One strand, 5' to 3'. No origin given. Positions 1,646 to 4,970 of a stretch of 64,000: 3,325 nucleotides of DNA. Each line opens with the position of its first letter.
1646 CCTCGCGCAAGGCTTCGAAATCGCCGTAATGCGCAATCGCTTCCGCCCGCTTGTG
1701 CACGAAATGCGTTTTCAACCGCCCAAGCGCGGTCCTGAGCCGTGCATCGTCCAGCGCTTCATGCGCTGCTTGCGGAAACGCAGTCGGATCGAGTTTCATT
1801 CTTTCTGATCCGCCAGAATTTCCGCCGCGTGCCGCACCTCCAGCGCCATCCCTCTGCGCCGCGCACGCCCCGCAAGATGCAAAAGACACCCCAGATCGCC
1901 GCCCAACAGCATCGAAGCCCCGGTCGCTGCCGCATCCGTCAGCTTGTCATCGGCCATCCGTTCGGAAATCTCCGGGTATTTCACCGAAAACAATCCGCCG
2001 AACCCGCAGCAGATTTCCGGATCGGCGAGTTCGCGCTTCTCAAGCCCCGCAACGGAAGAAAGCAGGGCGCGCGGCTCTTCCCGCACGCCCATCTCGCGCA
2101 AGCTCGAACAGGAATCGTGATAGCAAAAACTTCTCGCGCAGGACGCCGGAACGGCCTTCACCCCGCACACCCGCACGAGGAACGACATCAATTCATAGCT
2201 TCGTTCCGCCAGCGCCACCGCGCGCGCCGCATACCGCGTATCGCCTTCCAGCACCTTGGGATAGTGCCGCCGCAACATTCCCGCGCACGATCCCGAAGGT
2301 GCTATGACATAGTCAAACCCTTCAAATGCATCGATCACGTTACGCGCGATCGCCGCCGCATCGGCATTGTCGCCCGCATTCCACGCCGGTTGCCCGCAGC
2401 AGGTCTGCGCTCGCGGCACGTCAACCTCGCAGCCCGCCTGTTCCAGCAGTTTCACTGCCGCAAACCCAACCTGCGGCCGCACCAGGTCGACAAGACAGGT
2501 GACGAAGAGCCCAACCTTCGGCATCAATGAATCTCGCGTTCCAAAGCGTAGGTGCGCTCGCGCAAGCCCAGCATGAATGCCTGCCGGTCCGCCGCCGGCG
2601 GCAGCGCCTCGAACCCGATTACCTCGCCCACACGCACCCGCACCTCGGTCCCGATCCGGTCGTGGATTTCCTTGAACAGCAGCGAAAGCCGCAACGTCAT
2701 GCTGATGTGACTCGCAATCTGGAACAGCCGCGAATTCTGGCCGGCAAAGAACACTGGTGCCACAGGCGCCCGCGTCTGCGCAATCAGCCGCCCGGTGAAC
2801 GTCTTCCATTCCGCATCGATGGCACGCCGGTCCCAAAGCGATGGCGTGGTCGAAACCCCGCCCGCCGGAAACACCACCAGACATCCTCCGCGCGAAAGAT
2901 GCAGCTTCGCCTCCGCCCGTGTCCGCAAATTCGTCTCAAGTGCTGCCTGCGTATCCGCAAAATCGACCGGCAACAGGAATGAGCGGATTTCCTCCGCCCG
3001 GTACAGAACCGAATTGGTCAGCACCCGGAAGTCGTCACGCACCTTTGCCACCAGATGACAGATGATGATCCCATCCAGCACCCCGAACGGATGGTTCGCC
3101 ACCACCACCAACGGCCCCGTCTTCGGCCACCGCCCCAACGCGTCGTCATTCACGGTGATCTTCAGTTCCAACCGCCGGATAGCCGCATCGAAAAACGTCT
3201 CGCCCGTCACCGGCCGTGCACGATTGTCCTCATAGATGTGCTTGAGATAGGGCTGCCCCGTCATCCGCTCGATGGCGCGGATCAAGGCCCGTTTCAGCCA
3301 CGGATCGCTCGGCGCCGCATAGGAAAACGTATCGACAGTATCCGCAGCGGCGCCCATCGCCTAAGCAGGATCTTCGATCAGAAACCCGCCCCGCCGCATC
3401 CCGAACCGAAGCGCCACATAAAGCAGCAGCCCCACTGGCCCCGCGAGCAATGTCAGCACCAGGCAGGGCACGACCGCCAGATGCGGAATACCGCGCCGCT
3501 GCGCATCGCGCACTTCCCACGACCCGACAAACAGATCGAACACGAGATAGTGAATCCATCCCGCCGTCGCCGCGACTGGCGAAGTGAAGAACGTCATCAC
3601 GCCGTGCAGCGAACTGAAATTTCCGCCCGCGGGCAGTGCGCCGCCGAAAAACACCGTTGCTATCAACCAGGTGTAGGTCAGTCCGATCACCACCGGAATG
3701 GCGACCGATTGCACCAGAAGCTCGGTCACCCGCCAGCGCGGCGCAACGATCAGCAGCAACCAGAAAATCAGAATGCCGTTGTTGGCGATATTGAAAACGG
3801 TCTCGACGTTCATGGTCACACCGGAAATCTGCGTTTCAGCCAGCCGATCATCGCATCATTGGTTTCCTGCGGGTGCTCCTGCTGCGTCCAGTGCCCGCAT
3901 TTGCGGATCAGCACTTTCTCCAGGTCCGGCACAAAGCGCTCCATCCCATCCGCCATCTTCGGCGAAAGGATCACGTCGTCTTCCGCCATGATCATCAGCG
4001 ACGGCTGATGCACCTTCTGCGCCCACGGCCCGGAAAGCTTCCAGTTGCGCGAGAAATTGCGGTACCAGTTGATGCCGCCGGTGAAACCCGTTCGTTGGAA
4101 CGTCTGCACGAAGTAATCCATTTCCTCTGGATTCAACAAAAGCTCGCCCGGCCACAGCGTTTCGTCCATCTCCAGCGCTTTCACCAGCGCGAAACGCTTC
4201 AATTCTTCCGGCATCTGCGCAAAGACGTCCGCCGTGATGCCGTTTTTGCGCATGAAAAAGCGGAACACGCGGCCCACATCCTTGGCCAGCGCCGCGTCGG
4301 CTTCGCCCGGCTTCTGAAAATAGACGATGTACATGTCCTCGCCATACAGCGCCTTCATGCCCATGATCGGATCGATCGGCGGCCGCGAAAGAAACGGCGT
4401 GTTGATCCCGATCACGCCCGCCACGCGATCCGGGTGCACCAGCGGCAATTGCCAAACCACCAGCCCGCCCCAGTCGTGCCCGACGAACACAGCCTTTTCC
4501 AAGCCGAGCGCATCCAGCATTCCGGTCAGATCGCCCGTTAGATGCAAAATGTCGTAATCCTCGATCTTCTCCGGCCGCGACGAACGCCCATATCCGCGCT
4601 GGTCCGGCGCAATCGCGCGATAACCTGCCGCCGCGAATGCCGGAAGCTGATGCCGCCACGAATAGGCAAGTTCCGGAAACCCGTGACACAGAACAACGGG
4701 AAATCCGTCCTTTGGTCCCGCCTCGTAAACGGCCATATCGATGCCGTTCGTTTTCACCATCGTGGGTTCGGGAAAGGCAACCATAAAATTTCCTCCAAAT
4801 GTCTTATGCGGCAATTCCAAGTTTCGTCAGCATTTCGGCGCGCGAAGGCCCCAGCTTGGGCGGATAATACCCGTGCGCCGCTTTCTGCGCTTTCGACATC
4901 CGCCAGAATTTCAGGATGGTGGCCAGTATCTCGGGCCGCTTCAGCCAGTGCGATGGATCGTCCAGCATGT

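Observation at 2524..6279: Coupled FAD monooxygenase - epoxide hydrolase - ABA4-like - acyltransferase cassette: possible lipid-epoxide tailoring pathway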

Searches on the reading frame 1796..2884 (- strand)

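Call 4: search_protein_families(library=pfam, proteins=[window:1796-2884:-], max_evalue=0.01)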
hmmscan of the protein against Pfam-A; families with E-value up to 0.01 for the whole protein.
window:1796-2884:- (362 aa): 1 family
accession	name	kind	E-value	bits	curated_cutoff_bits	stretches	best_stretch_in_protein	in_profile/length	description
PF02754.22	CCG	-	6e-31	106.8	20.6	2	124-205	1-85/85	Cysteine-rich domain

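Call 5: search_protein_families(library=ncbifam, proteins=[window:1796-2884:-], max_evalue=0.01)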
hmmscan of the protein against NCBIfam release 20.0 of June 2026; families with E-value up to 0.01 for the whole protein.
window:1796-2884:- (362 aa): 9 families
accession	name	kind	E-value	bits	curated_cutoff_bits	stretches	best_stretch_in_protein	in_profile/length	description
NF045670.1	quin_L_LdhH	equivalog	3.3e-59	200.8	800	1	122-358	467-706/706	L-lactate dehydrogenase (quinone) large subunit LdhH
NF004898.0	PRK06259.1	equivalog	1.7e-28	99.5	385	1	122-329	262-455/488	fumarate reductase (CoM/CoB) subunit TfrB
NF008434.0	PRK11274.1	equivalog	1.2e-26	93.7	333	1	126-358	172-404/409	glycolate oxidase subunit GlcF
NF008369.0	PRK11168.1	equivalog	8.4e-23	80.9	278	1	121-303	166-344/401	anaerobic glycerol-3-phosphate dehydrogenase subunit C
TIGR03379.1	glycerol3P_GlpC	equivalog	8.2e-12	44.6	279.9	1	122-303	162-341/397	anaerobic glycerol-3-phosphate dehydrogenase subunit GlpC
NF045663.1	diclust_near_Sec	equivalog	8.6e-10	37.3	530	1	161-318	458-603/759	pyridine nucleotide-disulfide oxidoreductase/dicluster-binding protein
NF045796.1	DsrK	equivalog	0.0001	21.1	400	1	252-301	323-376/453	sulfate reduction electron transfer complex DsrMKJOP subunit DsrK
TIGR03288.1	CoB_CoM_SS_B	equivalog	0.0019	17.5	345.15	0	258-324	156-224/290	CoB--CoM heterodisulfide reductase subunit B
NF045711.1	sulf_resp_HmcF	equivalog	0.0019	17.1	750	1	238-327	321-415/457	sulfate respiration complex iron-sulfur protein HmcF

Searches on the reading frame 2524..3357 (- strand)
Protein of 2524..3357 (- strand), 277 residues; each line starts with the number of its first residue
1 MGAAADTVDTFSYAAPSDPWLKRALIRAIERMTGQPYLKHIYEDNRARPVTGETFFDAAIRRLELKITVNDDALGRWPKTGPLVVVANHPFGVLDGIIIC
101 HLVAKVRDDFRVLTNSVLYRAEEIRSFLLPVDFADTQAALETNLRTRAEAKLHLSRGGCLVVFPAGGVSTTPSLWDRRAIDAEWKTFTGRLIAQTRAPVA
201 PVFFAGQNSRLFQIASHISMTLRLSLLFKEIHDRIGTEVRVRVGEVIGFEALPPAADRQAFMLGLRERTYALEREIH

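Call 4: search_protein_families(library=pfam, proteins=[window:2524-3357:-], max_evalue=0.01)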
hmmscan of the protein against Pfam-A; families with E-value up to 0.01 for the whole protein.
window:2524-3357:- (277 aa): 2 families
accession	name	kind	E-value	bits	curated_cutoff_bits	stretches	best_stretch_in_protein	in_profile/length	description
PF19576.4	Acyltransf_2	-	4.1e-17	62.4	27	1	20-274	13-261/266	Acyltransferase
PF01553.26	Acyltransferase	-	1.8e-05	25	23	1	77-203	10-130/132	Acyltransferase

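Call 5: search_protein_families(library=ncbifam, proteins=[window:2524-3357:-], max_evalue=0.01)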
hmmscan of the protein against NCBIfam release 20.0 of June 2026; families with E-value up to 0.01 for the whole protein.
window:2524-3357:- (277 aa): 2 families
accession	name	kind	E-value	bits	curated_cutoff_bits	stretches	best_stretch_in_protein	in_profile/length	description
NF052615.1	orn_lipid_OlsF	equivalog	1.3e-43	149.5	620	1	12-274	13-267/570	bifunctional ornithine lipid synthase OlsF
NF053697.1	LyGlyAclTfGlsABct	equivalog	7.3e-24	84.4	260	1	20-272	18-267/267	lyso-glycine lipid O-acyltransferase GlsA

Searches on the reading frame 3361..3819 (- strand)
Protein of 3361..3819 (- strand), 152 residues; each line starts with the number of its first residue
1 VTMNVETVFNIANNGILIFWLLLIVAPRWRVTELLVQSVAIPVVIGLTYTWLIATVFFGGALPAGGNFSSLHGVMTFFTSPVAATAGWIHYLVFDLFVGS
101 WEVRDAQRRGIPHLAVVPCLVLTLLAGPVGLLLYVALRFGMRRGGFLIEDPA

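Call 4: search_protein_families(library=pfam, proteins=[window:3361-3819:-], max_evalue=0.01)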
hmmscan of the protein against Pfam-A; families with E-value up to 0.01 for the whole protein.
window:3361-3819:- (152 aa): 1 family
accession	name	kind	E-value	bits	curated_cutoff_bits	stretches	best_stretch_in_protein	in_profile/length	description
PF14108.11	ABA4-like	-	1e-41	142.8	27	1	7-134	1-127/127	ABA DEFICIENT 4-like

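Call 5: search_protein_families(library=ncbifam, proteins=[window:3361-3819:-], max_evalue=0.01)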
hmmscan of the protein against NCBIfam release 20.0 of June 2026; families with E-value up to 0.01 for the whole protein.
window:3361-3819:- (152 aa): 0 families

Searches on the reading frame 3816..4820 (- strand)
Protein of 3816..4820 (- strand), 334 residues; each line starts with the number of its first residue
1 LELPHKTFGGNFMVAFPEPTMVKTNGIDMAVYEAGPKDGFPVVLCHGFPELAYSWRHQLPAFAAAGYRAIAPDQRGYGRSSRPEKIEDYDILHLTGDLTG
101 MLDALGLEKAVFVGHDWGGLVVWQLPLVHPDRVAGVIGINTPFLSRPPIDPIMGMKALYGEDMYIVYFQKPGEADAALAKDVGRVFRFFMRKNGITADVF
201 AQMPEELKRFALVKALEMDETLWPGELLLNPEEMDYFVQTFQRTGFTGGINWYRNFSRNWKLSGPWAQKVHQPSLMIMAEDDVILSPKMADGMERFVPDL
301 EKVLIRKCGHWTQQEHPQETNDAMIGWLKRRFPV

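Call 4: search_protein_families(library=pfam, proteins=[window:3816-4820:-], max_evalue=0.01)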
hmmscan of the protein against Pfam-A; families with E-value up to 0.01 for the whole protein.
window:3816-4820:- (334 aa): 3 families
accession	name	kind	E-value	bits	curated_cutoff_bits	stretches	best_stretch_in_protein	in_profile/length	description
PF00561.26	Abhydrolase_1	-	1.6e-38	133.2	25.8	1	41-317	2-245/245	alpha/beta hydrolase fold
PF12697.13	Abhydrolase_6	-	5.5e-24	86.5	26.3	1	42-323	1-217/217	Alpha/beta hydrolase family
PF12146.15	Hydrolase_4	-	4.5e-13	49.5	27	1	42-152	7-122/239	Serine aminopeptidase, S33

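Call 5: search_protein_families(library=ncbifam, proteins=[window:3816-4820:-], max_evalue=0.01)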
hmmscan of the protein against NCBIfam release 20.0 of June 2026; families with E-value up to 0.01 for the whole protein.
window:3816-4820:- (334 aa): 31 families (the best 25 are shown)
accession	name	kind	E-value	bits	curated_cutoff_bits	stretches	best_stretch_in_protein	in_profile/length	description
NF002043.0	PRK00870.1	subfamily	2e-31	109.6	265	1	19-141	26-148/302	haloalkane dehalogenase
NF004514.1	PRK05855.1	equivalog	1.4e-29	103.1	455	1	20-324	3-283/578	SDR family oxidoreductase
NF002938.0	PRK03592.1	equivalog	8.1e-27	94.3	241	2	18-141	11-129/298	haloalkane dehalogenase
NF045632.1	hydroxlase_HsaD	equivalog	1.5e-19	70.1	400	1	22-138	17-134/290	4,5:9,10-diseco-3-hydroxy-5,9,17-trioxoandrosta-1(10),2-diene-4-oate hydrolase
NF011457.0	PRK14875.1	equivalog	2.9e-19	69.3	307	1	17-137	110-227/372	acetoin dehydrogenase dihydrolipoyllysine-residue acetyltransferase subunit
TIGR03611.1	RutD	equivalog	7e-19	68.2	238.5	1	37-141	11-113/258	pyrimidine utilization protein D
NF002873.0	PRK03204.1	equivalog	3.2e-18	66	466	1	38-144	33-137/286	haloalkane dehalogenase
TIGR02427.1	protocat_pcaD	equivalog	1.4e-17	63.9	255.85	2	55-141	29-112/251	3-oxoadipate enol-lactonase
NF051488.1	bifunc_PcaDC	exception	1.7e-17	63.6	390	2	35-141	8-111/375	bifunctional 3-oxoadipate enol-lactonase/4-carboxymuconolactone decarboxylase PcaDC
TIGR03056.1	bchO_mg_che_rel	equivalog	1.2e-16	60.6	172.55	1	22-143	11-130/278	alpha/beta fold hydrolase BchO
NF051487.1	bifunc_PcaCD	exception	2.2e-14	53.4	430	1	35-141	168-271/413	bifunctional 4-carboxymuconolactone decarboxylase/3-oxoadipate enol-lactonase PcaCD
TIGR03343.1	biphenyl_bphD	equivalog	1.7e-13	50.4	462.15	2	33-161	26-159/282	2-hydroxy-6-oxo-6-phenylhexa-2,4-dienoate hydrolase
NF050089.1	i_nPHAscl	equivalog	4.8e-12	45.5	300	1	31-137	10-113/288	intracellular short-chain-length polyhydroxyalkanoate depolymerase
TIGR01250.1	pro_imino_pep_2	subfamily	6.9e-12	45.5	167.65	1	35-137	21-125/288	proline iminopeptidase-family hydrolase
NF007954.0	PRK10673.1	equivalog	5.5e-11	42.2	399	1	37-140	14-113/255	esterase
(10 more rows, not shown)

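Call 7: search_solved_structures(query=window:3816-4784:-, max_evalue=0.000001, show_alignments=1)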
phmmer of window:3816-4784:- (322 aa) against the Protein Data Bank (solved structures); distinct sequences matched with E-value up to 0.000001: 269 (the best 60 are shown).
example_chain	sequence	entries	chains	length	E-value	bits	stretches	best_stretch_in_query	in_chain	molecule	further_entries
5cw2_C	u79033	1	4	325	3.7e-83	282.9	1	5-317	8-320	Putative epoxide hydrolase EPHA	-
1cqz_A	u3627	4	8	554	3.4e-75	256.8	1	23-318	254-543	EPOXIDE HYDROLASE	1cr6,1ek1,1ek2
4jnc_A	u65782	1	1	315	2.2e-74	254.1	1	27-317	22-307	Bifunctional epoxide hydrolase 2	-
4c4x_A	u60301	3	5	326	2.4e-74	254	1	27-317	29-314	BIFUNCTIONAL EPOXIDE HYDROLASE 2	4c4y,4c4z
7eba_A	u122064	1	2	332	2.6e-74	253.9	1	27-317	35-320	Bifunctional epoxide hydrolase 2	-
3ans_A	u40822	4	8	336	2.7e-74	253.8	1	27-317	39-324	Epoxide hydrolase 2 | Bifunctional epoxide hydrolase 2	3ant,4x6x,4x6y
6i5e_A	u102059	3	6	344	2.9e-74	253.7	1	27-317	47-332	Bifunctional epoxide hydrolase 2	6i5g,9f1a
6fr2_A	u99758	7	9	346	2.9e-74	253.7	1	27-317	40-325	Bifunctional epoxide hydrolase 2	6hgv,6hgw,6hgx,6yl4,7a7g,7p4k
3pdc_A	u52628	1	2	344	3.4e-74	253.5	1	27-317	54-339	Epoxide hydrolase 2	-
8qmz_A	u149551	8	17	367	3.6e-74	253.4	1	27-317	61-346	Bifunctional epoxide hydrolase 2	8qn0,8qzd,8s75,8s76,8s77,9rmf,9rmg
1s8o_A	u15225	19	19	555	1.1e-73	251.8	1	27-317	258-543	epoxide hydrolase 2, cytoplasmic | Epoxide hydrolase 2 | Bifunctional epoxide hydrolase 2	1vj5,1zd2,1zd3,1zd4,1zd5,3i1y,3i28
3wk4_A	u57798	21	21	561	1.2e-73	251.7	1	27-317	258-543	Bifunctional epoxide hydrolase 2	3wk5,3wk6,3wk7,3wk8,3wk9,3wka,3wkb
5ahx_A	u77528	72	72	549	1.3e-73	251.6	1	27-317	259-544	BIFUNCTIONAL EPOXIDE HYDROLASE 2 | SOLUBLE EPOXIDE HYDROLASE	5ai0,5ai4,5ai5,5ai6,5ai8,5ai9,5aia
7cg2_B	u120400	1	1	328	6.1e-64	219.8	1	8-318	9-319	Epoxide hydrolase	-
5y6y_B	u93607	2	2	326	1.8e-63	218.2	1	9-318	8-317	Epoxide hydrolase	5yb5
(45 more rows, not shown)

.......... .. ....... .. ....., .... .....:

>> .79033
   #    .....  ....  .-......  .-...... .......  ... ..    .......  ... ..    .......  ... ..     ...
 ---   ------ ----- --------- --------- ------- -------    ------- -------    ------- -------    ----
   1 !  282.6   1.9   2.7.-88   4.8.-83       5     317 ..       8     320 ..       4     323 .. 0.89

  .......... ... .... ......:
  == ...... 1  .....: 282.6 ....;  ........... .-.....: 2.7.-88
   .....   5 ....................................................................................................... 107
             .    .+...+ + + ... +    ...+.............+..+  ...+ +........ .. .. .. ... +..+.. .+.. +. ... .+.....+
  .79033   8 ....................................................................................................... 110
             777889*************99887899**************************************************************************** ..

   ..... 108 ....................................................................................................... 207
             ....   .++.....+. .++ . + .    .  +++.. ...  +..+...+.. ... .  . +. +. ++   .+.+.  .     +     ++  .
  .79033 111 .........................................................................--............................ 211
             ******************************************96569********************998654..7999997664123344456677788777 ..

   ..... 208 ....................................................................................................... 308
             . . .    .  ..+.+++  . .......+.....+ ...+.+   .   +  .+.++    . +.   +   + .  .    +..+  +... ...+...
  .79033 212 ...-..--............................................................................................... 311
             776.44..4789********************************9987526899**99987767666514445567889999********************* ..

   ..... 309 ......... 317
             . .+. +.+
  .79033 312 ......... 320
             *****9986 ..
